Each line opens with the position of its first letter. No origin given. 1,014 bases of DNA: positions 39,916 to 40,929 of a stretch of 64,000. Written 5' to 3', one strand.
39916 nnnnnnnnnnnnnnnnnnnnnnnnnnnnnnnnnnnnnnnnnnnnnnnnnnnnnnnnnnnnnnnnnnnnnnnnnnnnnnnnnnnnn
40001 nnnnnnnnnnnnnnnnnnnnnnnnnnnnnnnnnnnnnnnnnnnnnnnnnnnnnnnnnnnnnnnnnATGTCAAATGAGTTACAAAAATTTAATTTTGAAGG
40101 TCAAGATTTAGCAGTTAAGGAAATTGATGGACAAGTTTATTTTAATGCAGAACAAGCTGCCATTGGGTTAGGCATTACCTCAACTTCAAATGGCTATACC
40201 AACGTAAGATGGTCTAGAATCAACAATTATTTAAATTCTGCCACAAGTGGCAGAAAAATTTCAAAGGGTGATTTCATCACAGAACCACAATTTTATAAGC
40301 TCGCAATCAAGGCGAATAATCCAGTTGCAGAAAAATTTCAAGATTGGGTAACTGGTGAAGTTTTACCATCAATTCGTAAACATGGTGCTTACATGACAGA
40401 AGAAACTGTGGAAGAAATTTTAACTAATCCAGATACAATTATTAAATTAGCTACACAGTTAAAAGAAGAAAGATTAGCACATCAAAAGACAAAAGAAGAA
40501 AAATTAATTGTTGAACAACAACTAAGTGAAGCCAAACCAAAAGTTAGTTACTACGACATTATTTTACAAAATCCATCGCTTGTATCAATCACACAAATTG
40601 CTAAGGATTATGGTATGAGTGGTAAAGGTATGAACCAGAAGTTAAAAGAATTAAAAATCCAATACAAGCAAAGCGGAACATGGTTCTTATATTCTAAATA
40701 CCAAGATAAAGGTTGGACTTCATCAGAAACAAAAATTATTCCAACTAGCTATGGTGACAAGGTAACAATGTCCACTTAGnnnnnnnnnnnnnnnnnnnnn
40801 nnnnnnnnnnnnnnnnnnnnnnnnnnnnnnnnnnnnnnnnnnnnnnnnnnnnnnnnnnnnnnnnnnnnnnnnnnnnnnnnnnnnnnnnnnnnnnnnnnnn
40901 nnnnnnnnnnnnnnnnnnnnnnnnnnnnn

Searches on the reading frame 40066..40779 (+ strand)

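Call 55: search_protein_families(library=phrogs, proteins=[window:40066-40779:+], max_evalue=0.001)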
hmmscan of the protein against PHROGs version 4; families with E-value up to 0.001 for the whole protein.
window:40066-40779:+ (237 aa): 16 families
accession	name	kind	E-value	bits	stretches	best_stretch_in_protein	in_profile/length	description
phrog_130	-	transcription regulation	3e-71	241.9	1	1-237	156-394/480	anti-repressor Ant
phrog_2899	-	transcription regulation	1.5e-40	140.5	1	1-182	3-190/263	anti-repressor Ant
phrog_463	-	transcription regulation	3e-28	100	1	1-155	1-158/250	anti-repressor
phrog_2593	-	transcription regulation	6.8e-28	99.1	1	1-150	18-177/255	anti-repressor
phrog_63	-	transcription regulation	3.4e-24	87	1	114-234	217-339/431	anti-repressor Ant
phrog_2011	-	transcription regulation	1.3e-21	78.5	1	5-142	4-143/275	anti-repressor Ant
phrog_245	-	transcription regulation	1.5e-20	75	1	3-130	39-161/319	anti-repressor Ant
phrog_25722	-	unknown function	1.9e-17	64.4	1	3-117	3-116/150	-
phrog_5060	-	transcription regulation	2.3e-16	61.5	1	4-144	6-152/224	anti-repressor Ant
phrog_7940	-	unknown function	9.4e-12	46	1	2-144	1-142/252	-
phrog_25289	-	unknown function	6.5e-11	43.4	1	189-228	1-40/79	-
phrog_9976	-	transcription regulation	1.3e-07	32.7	1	7-108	3-103/188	anti-repressor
phrog_373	-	transcription regulation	1.4e-06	28.9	1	3-158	77-239/373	anti-repressor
phrog_2977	-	transcription regulation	1.2e-05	26.2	1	2-84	61-146/150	anti-repressor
phrog_7347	-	unknown function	0.00016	22.9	1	69-119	7-56/78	-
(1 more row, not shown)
